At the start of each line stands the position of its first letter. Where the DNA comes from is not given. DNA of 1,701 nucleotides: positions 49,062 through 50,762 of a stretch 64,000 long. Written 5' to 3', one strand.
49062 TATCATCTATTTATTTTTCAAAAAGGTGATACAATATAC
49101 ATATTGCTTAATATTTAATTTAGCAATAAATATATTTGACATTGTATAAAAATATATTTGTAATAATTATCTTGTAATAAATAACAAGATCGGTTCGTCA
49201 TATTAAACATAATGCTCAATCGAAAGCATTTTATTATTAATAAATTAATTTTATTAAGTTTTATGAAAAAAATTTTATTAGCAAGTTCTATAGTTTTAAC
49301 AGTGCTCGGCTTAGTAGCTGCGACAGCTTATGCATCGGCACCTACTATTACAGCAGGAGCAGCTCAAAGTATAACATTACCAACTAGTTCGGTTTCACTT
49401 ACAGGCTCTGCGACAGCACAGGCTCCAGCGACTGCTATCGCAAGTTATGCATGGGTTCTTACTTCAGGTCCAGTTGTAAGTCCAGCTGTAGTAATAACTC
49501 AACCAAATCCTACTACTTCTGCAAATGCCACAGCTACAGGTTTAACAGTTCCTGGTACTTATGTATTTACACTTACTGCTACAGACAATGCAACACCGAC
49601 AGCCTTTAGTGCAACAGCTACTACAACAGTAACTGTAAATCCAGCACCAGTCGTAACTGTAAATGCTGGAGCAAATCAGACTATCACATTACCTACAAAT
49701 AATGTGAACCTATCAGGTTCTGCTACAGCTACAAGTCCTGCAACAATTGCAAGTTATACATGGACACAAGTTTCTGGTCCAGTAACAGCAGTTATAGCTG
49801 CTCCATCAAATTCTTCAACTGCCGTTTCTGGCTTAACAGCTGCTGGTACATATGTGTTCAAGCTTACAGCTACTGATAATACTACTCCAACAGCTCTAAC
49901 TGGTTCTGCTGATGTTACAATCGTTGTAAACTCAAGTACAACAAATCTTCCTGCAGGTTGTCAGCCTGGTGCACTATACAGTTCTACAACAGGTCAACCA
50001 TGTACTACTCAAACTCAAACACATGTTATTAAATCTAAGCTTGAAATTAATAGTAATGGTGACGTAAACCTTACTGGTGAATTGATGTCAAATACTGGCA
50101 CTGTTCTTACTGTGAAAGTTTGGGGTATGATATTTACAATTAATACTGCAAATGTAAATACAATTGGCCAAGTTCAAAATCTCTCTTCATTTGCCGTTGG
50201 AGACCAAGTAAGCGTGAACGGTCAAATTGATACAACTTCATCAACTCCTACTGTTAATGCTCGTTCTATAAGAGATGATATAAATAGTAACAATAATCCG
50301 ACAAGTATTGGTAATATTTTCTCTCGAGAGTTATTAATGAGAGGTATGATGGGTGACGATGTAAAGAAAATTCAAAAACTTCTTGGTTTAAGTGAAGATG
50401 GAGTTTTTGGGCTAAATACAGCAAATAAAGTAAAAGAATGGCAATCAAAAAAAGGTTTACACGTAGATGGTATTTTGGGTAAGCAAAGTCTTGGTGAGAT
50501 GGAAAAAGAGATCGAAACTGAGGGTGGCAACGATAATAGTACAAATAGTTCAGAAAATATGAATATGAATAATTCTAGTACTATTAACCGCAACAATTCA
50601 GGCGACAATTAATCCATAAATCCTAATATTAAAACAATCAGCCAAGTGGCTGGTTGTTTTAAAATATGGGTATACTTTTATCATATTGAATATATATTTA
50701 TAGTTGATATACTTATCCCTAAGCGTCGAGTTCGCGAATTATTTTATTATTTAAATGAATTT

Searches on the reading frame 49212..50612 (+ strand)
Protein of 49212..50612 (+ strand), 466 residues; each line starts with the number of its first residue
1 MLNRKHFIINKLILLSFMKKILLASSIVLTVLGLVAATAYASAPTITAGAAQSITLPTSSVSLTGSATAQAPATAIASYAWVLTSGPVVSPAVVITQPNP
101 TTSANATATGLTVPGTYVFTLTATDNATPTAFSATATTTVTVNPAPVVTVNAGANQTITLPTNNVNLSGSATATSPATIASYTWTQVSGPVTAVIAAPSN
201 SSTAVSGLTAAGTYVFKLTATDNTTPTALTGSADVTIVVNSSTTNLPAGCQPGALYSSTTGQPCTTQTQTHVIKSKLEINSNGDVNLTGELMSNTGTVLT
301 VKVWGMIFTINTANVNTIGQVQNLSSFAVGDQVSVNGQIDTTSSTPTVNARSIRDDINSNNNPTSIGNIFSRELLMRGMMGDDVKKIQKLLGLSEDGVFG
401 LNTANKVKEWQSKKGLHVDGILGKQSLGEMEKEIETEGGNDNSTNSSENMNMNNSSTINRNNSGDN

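Call 21: search_protein_families(library=pfam, proteins=[window:49212-50612:+])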
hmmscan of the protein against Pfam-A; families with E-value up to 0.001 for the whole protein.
window:49212-50612:+ (466 aa): 2 families
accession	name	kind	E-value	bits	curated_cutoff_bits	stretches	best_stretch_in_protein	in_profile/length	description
PF22352.2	K319L-like_PKD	-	4.6e-36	123.1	27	2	152-239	1-84/84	K319L-like, PKD domain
PF01471.23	PG_binding_1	-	1.4e-08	35.2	23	1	389-426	10-53/57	Putative peptidoglycan binding domain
